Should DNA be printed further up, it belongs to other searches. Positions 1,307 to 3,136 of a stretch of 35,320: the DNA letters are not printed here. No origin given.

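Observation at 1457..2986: P-loop ATPase fused to a C-terminal TIR domain: candidate compact anti-phage/abortive-infection system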

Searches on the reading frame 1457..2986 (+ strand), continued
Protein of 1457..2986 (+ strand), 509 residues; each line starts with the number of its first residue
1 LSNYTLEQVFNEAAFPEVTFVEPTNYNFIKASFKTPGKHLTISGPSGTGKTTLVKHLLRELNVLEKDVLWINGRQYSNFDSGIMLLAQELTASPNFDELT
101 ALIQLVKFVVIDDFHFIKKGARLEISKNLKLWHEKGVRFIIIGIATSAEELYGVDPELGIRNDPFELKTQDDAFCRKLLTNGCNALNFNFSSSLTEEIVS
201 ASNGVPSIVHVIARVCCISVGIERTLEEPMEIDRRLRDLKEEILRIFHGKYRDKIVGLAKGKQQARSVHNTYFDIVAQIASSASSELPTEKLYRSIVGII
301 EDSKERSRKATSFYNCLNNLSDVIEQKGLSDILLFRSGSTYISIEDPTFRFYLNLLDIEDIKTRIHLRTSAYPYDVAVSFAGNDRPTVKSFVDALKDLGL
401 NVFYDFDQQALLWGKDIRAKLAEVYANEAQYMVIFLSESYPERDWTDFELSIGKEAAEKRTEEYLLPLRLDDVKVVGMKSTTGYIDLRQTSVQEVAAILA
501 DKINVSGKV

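Call 11: find_encoding_contigs(protein=P0002, flank=10000, max_places=3)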
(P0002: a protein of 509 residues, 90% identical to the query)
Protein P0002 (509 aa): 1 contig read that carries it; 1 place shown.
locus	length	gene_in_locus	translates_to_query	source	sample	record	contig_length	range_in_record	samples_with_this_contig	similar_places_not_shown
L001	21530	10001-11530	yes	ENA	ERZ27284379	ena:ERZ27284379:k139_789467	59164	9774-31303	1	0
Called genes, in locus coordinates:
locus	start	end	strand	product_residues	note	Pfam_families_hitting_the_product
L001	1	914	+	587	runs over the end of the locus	PF01268:FTHFS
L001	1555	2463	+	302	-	PF08238:Sel1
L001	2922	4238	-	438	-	PF07804:HipA_C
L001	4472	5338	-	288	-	PF00950:ABC-3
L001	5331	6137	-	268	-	PF02463:SMC_N (faint), PF00005:ABC_tran, PF13304:AAA_21 (faint)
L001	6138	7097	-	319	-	PF01297:ZnuA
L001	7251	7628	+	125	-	PF01475:FUR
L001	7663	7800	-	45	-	-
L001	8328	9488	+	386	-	PF02518:HATPase_c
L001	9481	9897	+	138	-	PF00072:Response_reg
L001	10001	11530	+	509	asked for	PF13173:AAA_14 (faint), PF13401:AAA_22, PF13676:TIR_2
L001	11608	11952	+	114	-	-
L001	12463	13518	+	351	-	PF03193:RsgA_GTPase, PF01926:MMR_HSR1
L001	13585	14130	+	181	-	PF02566:OsmC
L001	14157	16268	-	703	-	PF10114:PocR, PF00989:PAS, PF08448:PAS_4 (faint), PF13426:PAS_9, PF00512:HisKA, PF02518:HATPase_c, PF00072:Response_reg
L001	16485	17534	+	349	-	PF00561:Abhydrolase_1, PF12146:Hydrolase_4, PF12697:Abhydrolase_6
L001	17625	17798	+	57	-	-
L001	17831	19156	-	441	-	PF00202:Aminotran_3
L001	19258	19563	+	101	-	PF27306:AF_2379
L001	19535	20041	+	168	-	PF04020:Phage_holin_4_2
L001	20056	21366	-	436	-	PF07670:Gate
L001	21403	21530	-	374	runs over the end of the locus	PF01555:N6_N4_Mtase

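Call 12: find_encoding_contigs(protein=P0018, flank=10000, max_places=2)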
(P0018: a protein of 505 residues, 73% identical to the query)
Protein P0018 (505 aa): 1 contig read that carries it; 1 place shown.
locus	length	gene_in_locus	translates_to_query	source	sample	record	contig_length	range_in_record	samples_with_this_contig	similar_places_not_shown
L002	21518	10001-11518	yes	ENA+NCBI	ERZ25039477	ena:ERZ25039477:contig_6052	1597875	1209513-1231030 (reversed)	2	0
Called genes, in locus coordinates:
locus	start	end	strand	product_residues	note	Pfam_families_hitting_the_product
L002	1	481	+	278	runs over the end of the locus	PF12146:Hydrolase_4, PF00561:Abhydrolase_1, PF12697:Abhydrolase_6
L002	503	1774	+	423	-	PF00561:Abhydrolase_1, PF12146:Hydrolase_4 (weak), PF12697:Abhydrolase_6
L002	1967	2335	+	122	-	PF00903:Glyoxalase, PF13669:Glyoxalase_4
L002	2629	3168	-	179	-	PF01797:Y1_Tnp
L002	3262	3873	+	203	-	PF14321:DUF4382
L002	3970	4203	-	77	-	-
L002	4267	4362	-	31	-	-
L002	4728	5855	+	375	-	-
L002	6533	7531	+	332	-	PF04471:Mrr_cat, PF22722:NA-iREase1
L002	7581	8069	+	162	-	-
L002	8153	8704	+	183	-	-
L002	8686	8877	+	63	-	-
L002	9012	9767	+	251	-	-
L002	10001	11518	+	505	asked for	PF13401:AAA_22 (weak), PF13676:TIR_2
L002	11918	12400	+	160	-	PF14907:NTP_transf_5, PF19502:DUF6036 (faint), PF08843:AbiEii (faint)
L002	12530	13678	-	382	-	PF17746:SfsA_N, PF03749:SfsA, PF01986:DUF123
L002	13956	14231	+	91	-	PF02604:PhdYeFM_antitox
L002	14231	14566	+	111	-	PF05016:ParE_toxin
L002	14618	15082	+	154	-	PF01243:PNPOx_N, PF12900:Pyridox_ox_2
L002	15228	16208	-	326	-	-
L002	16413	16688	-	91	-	-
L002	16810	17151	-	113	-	-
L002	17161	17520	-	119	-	PF00072:Response_reg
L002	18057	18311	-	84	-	-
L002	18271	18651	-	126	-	-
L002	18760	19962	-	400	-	PF25209:Phage_capsid_4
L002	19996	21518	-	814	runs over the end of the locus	-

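Call 13: find_encoding_contigs(protein=P0030, flank=10000, max_places=2)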
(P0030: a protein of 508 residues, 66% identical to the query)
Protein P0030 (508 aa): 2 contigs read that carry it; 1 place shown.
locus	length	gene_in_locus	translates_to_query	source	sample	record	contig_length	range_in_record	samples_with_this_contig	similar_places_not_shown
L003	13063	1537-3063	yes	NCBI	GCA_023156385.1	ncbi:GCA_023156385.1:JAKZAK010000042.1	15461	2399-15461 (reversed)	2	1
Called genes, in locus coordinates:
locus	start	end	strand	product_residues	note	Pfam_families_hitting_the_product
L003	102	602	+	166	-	-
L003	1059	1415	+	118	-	-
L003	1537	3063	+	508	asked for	PF13401:AAA_22 (weak), PF13676:TIR_2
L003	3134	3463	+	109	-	-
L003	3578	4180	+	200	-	-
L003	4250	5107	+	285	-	PF01844:HNH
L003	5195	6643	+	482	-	PF21832:DUF6892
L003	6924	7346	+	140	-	PF13560:HTH_31 (weak), PF12844:HTH_19 (weak)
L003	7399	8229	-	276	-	PF00483:NTP_transferase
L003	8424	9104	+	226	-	PF00392:GntR, PF07729:FCD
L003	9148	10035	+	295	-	PF13714:PEP_mutase, PF00463:ICL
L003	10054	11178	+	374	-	PF00285:Citrate_synt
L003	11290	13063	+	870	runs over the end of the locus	PF00330:Aconitase, PF00694:Aconitase_C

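Call 14: find_encoding_contigs(protein=P0041, flank=10000, max_places=3)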
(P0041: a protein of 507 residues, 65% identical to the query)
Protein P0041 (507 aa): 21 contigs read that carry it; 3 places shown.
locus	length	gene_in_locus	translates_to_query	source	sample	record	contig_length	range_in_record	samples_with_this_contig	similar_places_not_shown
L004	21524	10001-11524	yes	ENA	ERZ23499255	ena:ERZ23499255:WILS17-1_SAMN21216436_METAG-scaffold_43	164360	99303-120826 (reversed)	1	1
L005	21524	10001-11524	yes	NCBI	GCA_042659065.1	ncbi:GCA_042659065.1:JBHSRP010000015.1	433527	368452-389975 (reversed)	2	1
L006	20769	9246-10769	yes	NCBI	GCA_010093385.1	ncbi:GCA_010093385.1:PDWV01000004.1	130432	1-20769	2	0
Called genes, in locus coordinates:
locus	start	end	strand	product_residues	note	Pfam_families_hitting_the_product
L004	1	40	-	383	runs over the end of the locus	PF00155:Aminotran_1_2, PF00266:Aminotran_5, PF01053:Cys_Met_Meta_PP (weak), PF01041:DegT_DnrJ_EryC1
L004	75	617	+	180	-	PF11697:DUF3293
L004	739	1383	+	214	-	PF00005:ABC_tran, PF13304:AAA_21 (faint)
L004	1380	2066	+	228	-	PF03379:CcmB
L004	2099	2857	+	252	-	PF01578:Cytochrom_C_asm, PF27518:CcmC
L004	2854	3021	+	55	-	PF04995:CcmD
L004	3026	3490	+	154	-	PF03100:CcmE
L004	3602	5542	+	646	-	PF01578:Cytochrom_C_asm, PF16327:CcmF_C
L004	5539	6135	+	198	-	PF00578:AhpC-TSA, PF08534:Redoxin, PF13098:Thioredoxin_2 (faint)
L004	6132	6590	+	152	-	PF03918:CcmH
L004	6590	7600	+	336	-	PF23914:TPR_CcmH_CycH, PF13414:TPR_11 (faint), PF13428:TPR_14 (faint), PF13432:TPR_16 (faint), PF14559:TPR_19 (faint), PF00515:TPR_1 (faint), PF07719:TPR_2, PF23892:Ig_CycH, +1 more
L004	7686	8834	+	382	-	PF00561:Abhydrolase_1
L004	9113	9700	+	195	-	PF05995:CDO_I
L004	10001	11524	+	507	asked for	PF13401:AAA_22, PF13676:TIR_2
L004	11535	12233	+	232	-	PF13643:DUF4145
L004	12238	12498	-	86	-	-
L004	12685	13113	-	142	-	-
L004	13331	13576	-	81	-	-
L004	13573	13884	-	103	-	-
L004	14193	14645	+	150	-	PF02469:Fasciclin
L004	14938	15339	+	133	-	PF12120:Arr-ms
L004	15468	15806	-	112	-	PF03795:YCII (faint)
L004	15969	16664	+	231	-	PF01177:Asp_Glu_race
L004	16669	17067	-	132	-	PF01042:Ribonuc_L-PSP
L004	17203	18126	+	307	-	PF00126:HTH_1, PF03466:LysR_substrate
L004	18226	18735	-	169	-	-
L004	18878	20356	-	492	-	PF00916:Sulfate_transp, PF01740:STAS, PF13466:STAS_2 (weak)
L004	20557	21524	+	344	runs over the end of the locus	PF00478:IMPDH (faint), PF03060:NMO, PF01180:DHO_dh (weak), PF00977:His_biosynth (weak)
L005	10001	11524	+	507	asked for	PF13401:AAA_22, PF13676:TIR_2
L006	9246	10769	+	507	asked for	PF13401:AAA_22, PF13676:TIR_2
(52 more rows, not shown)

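Call 15: find_encoding_contigs(protein=P0089, flank=10000, max_places=2)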
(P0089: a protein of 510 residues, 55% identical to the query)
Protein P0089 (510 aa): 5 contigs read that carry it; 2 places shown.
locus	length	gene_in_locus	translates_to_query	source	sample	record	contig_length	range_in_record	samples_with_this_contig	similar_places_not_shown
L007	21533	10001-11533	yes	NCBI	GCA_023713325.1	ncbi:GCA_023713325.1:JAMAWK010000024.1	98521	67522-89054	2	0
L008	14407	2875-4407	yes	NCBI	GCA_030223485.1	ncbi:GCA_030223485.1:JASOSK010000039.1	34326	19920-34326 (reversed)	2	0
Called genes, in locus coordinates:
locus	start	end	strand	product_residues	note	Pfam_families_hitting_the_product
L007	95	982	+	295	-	PF13495:Phage_int_SAM_4 (weak), PF00589:Phage_integrase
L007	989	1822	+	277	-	PF02899:Phage_int_SAM_1, PF13495:Phage_int_SAM_4, PF00589:Phage_integrase, PF22823:MrpR_C_cat (weak)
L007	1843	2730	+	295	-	PF00589:Phage_integrase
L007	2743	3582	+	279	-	PF02899:Phage_int_SAM_1 (weak), PF13102:Phage_int_SAM_5 (weak), PF13495:Phage_int_SAM_4, PF00589:Phage_integrase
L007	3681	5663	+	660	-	-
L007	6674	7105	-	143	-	PF20310:HTH_Tnp_2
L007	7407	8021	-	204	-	PF19865:DUF6338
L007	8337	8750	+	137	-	PF08937:ThsB_TIR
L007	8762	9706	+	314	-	PF00656:Peptidase_C14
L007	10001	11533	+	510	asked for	PF13191:AAA_16 (faint), PF20720:nSTAND3 (faint), PF00004:AAA (weak), PF13173:AAA_14 (faint), PF13401:AAA_22, PF13676:TIR_2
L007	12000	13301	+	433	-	-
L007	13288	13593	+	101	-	-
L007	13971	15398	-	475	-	PF01979:Amidohydro_1, PF07969:Amidohydro_3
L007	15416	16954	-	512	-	PF03553:Na_H_antiporter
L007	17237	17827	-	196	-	PF01381:HTH_3, PF12844:HTH_19 (weak), PF13560:HTH_31 (weak), PF01050:MannoseP_isomer (weak), PF07883:Cupin_2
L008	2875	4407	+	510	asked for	PF13191:AAA_16 (faint), PF20720:nSTAND3 (faint), PF00004:AAA (weak), PF13173:AAA_14 (faint), PF13401:AAA_22, PF13676:TIR_2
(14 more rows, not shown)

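Call 19: find_encoding_contigs(protein=P0052, flank=10000, max_places=1)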
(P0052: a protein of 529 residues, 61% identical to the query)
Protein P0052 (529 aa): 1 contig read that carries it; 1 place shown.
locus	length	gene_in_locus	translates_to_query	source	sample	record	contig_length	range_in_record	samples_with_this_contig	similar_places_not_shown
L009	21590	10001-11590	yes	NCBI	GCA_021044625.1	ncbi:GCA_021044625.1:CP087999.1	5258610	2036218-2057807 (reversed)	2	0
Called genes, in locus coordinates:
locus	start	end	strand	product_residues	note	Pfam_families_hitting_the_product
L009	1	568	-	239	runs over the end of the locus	PF01578:Cytochrom_C_asm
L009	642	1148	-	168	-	PF01327:Pep_deformylase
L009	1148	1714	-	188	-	PF13740:ACT_6, PF13840:ACT_7 (faint), PF22629:ACT_AHAS_ss (faint), PF01842:ACT (weak), PF13740:ACT_6 (weak)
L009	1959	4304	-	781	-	PF13491:FtsK_4TM, PF17854:FtsK_alpha, PF01580:FtsK_SpoIIIE, PF09397:FtsK_gamma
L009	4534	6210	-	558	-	PF00753:Lactamase_B, PF12706:Lactamase_B_2, PF23023:Anti-Pycsar_Apyc1 (faint), PF22505:RNase_J_b_CASP, PF07521:RMMBL, PF17770:RNase_J_C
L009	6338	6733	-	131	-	-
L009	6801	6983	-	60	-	-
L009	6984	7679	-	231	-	PF01553:Acyltransferase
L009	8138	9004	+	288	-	PF05096:Glu_cyclase_2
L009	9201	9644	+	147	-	PF00436:SSB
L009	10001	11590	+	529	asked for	PF13401:AAA_22 (weak), PF13676:TIR_2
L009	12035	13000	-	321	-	PF01797:Y1_Tnp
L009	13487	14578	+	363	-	PF08378:NERD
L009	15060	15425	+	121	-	-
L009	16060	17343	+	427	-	PF04055:Radical_SAM (weak), PF12836:HHH_3 (weak)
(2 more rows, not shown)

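Call 20: find_encoding_contigs(protein=P0037, flank=10000, max_places=1)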
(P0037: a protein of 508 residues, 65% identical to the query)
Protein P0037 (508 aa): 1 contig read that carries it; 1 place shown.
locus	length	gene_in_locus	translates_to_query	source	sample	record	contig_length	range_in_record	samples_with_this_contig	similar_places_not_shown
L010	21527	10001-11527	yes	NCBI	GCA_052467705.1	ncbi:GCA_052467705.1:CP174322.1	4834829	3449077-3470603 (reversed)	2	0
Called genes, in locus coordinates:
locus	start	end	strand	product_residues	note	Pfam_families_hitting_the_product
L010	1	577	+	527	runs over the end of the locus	PF13415:Beta-prop_FBX42, PF24681:Kelch_KLHDC2_KLHL20_DRC7, PF25210:Kelch_FKB95, PF01344:Kelch_1, PF24681:Kelch_KLHDC2_KLHL20_DRC7, PF13415:Beta-prop_FBX42, PF13854:Kelch_HCF, PF24981:Beta-prop_ATRN-LZTR1, +13 more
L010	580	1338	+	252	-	-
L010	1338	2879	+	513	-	-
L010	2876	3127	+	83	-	-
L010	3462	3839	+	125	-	-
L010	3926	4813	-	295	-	PF07885:Ion_trans_2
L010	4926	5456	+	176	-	-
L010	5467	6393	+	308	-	-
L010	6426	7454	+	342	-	-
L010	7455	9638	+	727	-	-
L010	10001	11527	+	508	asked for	PF13401:AAA_22 (weak), PF13676:TIR_2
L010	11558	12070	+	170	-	PF07510:GmrSD_C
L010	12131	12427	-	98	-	-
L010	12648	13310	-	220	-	PF02481:DNA_processg_A, PF18306:LDcluster4 (faint)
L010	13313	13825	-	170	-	PF00156:Pribosyltran (weak)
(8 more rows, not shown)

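Call 25: predict_structure(alignment_id=A1)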
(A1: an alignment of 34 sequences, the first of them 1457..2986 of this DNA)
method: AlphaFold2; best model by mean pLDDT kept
length: 509 residues; sequences in the alignment: 34
mean_pLDDT: 85.5   pTM: 0.71
mean pLDDT of the five models: 85.5, 84.4, 82.9, 82.5, 81.4
residues with pLDDT >= 90: 242; 70-90: 200; 50-70: 57; < 50: 10
segments of 3 or more residues with pLDDT < 50: 264-268, 478-480
pLDDT, mean of each block of 10 residues (from residue 1): 90 88 94 91 92 95 95 92 96 96 96 92 92 93 84 75 90 97 97 97 94 96 95 93 89 88 58 91 89 92 87 88 87 84 91 89 69 79 83 82 73 66 77 82 63 64 75 64 77 87 65
secondary structure, 60 per line:
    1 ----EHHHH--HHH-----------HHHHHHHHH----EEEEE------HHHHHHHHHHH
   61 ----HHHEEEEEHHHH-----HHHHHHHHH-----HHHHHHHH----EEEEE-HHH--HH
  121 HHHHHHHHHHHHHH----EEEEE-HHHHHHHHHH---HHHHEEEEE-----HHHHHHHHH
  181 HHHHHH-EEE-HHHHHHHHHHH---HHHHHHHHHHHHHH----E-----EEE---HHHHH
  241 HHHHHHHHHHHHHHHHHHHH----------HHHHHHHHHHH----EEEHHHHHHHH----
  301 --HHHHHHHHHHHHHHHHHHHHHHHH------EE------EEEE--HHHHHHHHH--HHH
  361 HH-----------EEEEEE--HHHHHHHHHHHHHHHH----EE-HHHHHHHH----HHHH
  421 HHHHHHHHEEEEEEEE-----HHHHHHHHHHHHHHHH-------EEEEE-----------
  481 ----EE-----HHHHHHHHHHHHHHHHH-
elements in order: H6-9 H26-34 E39-43 H50-60 E68-72 H73-76 H82-90 H96-103 E108-112 H119-134 E139-143 H145-154 H158-161 E162-166 H172-186 E188-190 H192-202 H206-219 E230-232 H236-260 H271-281 E286-288 H289-296 H303-326 E341-344 H347-355 H358-362 E374-379 H382-397 H405-412 H417-428 E429-436 H442-457 E465-469 H492-508

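Call 27: fold_search(model_id=the predicted structure, library=pdb)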
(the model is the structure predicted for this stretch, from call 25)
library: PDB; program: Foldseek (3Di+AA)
matches with E <= 10: 1623; with E <= 0.001: 531
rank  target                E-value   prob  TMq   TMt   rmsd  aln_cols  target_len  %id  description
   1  7jgr_A                8.8e-09  1.00  0.33  0.41  11.3       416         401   12  Structure of Drosophila ORC bound to DNA (84 bp) and Cdc6 (released 2020-09-09)
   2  2v1u_A                1.9e-08  1.00  0.38  0.48   9.1       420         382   12  STRUCTURE OF THE AEROPYRUM PERNIX ORC1 PROTEIN IN COMPLEX WITH DNA (released 2007-09-18)
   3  8umv_D                2.0e-08  1.00  0.35  0.51  11.2       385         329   17  Atomic model of the human CTF18-RFC-PCNA-DNA ternary complex with narrow PCNA opening state I (state 5) (released 2024-05-08)
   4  8fs8_E                2.3e-08  1.00  0.33  0.49  10.3       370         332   16  Structure of S. cerevisiae Rad24-RFC loading the 9-1-1 clamp onto a 5-nt gapped DNA (9-1-1 encircling fully bound DNA) (released 2023-06-14)
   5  8dr0_C                5.7e-08  1.00  0.32  0.48  14.6       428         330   15  Closed state of RFC:PCNA bound to a 3' ss/dsDNA junction (released 2022-08-24)
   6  8thb_C                5.7e-08  1.00  0.32  0.48  14.3       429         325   15  Structure of the Saccharomyces cerevisiae PCNA clamp unloader Elg1-RFC complex (released 2024-05-22)
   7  1fnn_A                5.7e-08  1.00  0.33  0.43  12.2       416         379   16  CRYSTAL STRUCTURE OF CDC6P FROM PYROBACULUM AEROPHILUM (released 2000-10-04)
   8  1sxj_C                6.3e-08  1.00  0.32  0.48  10.9       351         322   16  Crystal Structure of the Eukaryotic Clamp Loader (Replication Factor C, RFC) Bound to the DNA Sliding Clamp (Prolifera (released 2004-06-22)
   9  8dr4_C                6.6e-08  1.00  0.32  0.47  14.6       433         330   15  Open state of RFC:PCNA bound to a 3' ss/dsDNA junction (DNA2) without NTD (released 2022-08-17)
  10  8fs5_B                7.3e-08  1.00  0.32  0.49  12.3       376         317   15  Structure of S. cerevisiae Rad24-RFC loading the 9-1-1 clamp onto a 10-nt gapped DNA in step 3 (open 9-1-1 and stably  (released 2023-06-14)
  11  7u19_D                1.0e-07  1.00  0.33  0.48  11.7       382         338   15  RFC:PCNA bound to nicked DNA (released 2022-07-06)
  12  8fs4_E                1.1e-07  1.00  0.36  0.50   8.7       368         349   16  Structure of S. cerevisiae Rad24-RFC loading the 9-1-1 clamp onto a 10-nt gapped DNA in step 2 (open 9-1-1 ring and fl (released 2023-06-14)
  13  8fs3_C                1.2e-07  1.00  0.32  0.47  11.6       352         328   18  Structure of S. cerevisiae Rad24-RFC loading the 9-1-1 clamp onto a 10-nt gapped DNA in step 1 (open 9-1-1 and shoulde (released 2023-06-14)
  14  7tib_D                1.2e-07  1.00  0.32  0.46  11.7       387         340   15  Structure of the yeast clamp loader (Replication Factor C RFC) bound to the open sliding clamp (Proliferating Cell Nuc (released 2022-02-16)
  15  6vvo_D                1.2e-07  1.00  0.34  0.52  10.0       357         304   17  Structure of the human clamp loader (Replication Factor C, RFC) bound to the sliding clamp (Proliferating Cell Nuclear (released 2020-02-26)
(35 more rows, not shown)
